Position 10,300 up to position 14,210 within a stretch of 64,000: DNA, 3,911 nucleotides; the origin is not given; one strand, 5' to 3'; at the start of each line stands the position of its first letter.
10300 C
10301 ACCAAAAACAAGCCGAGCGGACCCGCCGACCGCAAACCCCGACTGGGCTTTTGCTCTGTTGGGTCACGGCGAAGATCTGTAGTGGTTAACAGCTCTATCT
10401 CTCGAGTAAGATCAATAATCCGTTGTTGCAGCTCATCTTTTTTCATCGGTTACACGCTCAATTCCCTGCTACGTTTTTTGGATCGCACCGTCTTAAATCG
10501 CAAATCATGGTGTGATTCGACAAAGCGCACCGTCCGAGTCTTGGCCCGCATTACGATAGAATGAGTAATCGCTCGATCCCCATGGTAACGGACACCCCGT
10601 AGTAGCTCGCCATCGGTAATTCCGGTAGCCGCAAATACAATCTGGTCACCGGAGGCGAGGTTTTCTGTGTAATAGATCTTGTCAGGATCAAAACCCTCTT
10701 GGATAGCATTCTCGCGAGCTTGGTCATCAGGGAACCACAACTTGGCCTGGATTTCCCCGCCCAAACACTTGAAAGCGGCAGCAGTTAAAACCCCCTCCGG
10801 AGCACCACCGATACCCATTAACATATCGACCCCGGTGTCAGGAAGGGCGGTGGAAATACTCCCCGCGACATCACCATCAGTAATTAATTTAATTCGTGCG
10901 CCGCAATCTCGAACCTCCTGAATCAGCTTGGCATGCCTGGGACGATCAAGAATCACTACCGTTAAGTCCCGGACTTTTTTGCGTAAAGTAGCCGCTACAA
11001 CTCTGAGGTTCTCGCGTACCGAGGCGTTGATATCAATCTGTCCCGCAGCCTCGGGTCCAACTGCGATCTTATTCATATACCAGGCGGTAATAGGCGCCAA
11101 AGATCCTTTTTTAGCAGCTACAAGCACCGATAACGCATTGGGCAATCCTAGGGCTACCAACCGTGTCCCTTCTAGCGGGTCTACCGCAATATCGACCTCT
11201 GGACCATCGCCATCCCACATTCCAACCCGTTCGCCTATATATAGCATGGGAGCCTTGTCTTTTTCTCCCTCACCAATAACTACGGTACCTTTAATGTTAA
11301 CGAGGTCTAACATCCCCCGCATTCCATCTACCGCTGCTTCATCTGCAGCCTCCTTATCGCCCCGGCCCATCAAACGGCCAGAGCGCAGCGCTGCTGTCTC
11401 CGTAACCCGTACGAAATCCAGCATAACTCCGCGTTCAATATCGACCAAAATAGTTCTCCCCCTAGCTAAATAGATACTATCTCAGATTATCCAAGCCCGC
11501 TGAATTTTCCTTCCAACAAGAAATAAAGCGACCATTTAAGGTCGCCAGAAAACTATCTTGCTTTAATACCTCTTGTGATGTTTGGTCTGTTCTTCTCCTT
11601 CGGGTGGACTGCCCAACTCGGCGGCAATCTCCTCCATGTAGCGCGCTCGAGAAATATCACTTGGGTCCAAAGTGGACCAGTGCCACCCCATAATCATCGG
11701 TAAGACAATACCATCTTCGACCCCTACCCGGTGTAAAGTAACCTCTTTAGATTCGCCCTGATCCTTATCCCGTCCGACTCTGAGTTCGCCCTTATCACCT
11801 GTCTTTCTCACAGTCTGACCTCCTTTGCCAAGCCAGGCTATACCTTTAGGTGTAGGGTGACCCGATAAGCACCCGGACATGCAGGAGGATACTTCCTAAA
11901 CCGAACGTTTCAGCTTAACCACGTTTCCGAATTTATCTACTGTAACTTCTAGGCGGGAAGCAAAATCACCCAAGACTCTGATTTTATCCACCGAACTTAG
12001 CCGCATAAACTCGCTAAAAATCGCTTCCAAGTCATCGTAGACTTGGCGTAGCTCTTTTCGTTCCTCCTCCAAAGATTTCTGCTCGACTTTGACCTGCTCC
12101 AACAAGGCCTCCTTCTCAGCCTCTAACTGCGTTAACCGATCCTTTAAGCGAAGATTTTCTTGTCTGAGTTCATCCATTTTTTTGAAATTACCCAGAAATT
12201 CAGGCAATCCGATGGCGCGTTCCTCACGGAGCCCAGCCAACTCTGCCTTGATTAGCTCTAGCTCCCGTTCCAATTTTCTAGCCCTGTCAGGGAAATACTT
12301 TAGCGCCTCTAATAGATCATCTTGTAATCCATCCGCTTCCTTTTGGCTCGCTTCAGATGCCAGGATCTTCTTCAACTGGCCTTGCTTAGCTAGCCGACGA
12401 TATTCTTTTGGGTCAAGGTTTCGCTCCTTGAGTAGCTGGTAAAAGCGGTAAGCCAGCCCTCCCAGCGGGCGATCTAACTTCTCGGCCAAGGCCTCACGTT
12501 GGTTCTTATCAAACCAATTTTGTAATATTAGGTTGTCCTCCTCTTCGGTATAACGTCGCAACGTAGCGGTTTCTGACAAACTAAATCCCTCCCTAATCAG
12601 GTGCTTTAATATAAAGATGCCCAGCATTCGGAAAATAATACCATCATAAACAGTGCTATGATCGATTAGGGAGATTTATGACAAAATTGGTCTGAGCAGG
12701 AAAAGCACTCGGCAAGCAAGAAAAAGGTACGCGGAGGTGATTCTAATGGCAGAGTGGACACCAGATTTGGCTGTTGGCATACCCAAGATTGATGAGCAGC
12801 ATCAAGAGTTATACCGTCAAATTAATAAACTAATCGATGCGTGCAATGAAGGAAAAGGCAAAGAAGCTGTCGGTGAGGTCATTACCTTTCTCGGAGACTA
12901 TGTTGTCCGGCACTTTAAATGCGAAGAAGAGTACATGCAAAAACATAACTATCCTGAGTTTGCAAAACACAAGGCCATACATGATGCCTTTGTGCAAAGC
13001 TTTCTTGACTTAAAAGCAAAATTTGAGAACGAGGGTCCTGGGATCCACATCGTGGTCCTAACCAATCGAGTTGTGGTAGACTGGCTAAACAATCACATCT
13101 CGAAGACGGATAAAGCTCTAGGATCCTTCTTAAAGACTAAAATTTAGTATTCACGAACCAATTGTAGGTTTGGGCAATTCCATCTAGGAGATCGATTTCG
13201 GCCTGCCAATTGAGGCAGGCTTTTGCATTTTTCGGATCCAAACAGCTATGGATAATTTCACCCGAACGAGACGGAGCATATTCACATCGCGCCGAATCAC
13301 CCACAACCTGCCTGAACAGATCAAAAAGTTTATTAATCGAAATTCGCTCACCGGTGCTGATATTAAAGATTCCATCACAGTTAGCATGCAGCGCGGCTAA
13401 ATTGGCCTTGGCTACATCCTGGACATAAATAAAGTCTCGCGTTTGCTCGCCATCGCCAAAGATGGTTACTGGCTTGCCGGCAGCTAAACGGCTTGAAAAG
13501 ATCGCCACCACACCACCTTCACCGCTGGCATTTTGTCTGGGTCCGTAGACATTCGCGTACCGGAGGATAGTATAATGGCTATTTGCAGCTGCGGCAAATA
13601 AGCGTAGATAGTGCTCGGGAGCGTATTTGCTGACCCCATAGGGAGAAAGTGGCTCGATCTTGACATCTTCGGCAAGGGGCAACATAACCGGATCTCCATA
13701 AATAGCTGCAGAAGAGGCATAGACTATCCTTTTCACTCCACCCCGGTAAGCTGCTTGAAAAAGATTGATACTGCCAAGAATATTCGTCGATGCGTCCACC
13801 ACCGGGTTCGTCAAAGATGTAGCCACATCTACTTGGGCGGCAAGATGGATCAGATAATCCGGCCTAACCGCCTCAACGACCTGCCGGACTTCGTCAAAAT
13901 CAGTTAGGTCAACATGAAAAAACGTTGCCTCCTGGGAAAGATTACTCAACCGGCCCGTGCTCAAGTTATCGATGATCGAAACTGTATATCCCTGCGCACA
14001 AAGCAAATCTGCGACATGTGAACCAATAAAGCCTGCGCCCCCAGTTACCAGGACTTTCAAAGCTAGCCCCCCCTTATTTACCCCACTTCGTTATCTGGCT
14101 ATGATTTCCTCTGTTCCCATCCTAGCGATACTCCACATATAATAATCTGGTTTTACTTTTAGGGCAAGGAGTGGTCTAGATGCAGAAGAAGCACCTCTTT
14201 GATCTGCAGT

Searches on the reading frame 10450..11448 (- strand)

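Call 40: search_protein_families(library=pfam, proteins=[window:10450-11448:-], max_evalue=0.00001)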
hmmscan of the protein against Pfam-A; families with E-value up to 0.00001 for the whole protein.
window:10450-11448:- (332 aa): 1 family
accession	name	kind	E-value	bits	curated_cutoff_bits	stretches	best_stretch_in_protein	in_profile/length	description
PF03320.18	FBPase_glpX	-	4.4e-140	466.4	27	1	8-314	3-307/307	Bacterial fructose-1,6-bisphosphatase, glpX-encoded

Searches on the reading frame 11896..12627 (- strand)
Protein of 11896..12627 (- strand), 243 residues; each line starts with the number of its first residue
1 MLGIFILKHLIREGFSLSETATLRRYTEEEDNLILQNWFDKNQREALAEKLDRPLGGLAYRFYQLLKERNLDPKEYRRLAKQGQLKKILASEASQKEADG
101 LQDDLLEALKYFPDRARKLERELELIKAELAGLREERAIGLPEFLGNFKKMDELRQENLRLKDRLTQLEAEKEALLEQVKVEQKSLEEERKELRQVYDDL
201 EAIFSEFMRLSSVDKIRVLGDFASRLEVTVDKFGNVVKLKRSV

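Call 41: search_protein_families(library=pfam, proteins=[window:11896-12627:-], max_evalue=0.00001)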
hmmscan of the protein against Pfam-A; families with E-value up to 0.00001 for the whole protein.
window:11896-12627:- (243 aa): 1 family
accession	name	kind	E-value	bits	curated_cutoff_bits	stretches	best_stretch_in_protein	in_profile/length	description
PF15372.11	DUF4600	-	8.6e-07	29.7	27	1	118-216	18-110/128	Domain of unknown function (DUF4600)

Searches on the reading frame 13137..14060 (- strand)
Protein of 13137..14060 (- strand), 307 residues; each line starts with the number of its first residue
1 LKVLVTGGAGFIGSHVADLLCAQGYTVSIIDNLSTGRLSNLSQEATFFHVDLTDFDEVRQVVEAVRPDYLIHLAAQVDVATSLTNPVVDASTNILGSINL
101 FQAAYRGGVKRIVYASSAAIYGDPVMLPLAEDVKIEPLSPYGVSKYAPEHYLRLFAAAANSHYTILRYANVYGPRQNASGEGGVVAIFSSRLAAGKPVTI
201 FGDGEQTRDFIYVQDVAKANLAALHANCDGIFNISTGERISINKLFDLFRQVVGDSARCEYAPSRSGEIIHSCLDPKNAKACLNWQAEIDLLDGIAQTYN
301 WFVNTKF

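Call 41: search_protein_families(library=pfam, proteins=[window:13137-14060:-], max_evalue=0.00001)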
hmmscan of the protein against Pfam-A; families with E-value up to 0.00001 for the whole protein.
window:13137-14060:- (307 aa): 9 families
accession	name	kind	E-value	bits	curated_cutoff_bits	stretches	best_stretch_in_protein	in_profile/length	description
PF01370.27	Epimerase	-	2.1e-66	224.2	20.9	1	3-234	1-239/240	NAD dependent epimerase/dehydratase family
PF16363.11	GDP_Man_Dehyd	-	2.5e-59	201.8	27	1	4-297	1-331/332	GDP-mannose 4,6 dehydratase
PF02719.21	Polysacc_synt_2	-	4.1e-22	79.1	20.2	1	3-271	1-270/293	Polysaccharide biosynthesis protein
PF04321.23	RmlD_sub_bind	-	6.3e-21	75.1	27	1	1-241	1-219/287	RmlD substrate binding domain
PF01073.25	3Beta_HSD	-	2.7e-20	73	22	1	4-225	1-230/280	3-beta hydroxysteroid dehydrogenase/isomerase family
PF05368.20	NmrA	-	1.5e-10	41.6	27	1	2-117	4-107/298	NmrA-like family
PF13460.12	NAD_binding_10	-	2e-10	41.3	27.2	1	7-171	1-146/184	NAD(P)H-binding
PF00106.31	adh_short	-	6.1e-08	32.8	26.6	1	3-104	3-119/195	short chain dehydrogenase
PF07993.18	NAD_binding_4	-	3.6e-06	26.7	20.1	0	68-217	90-255/258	Male sterility protein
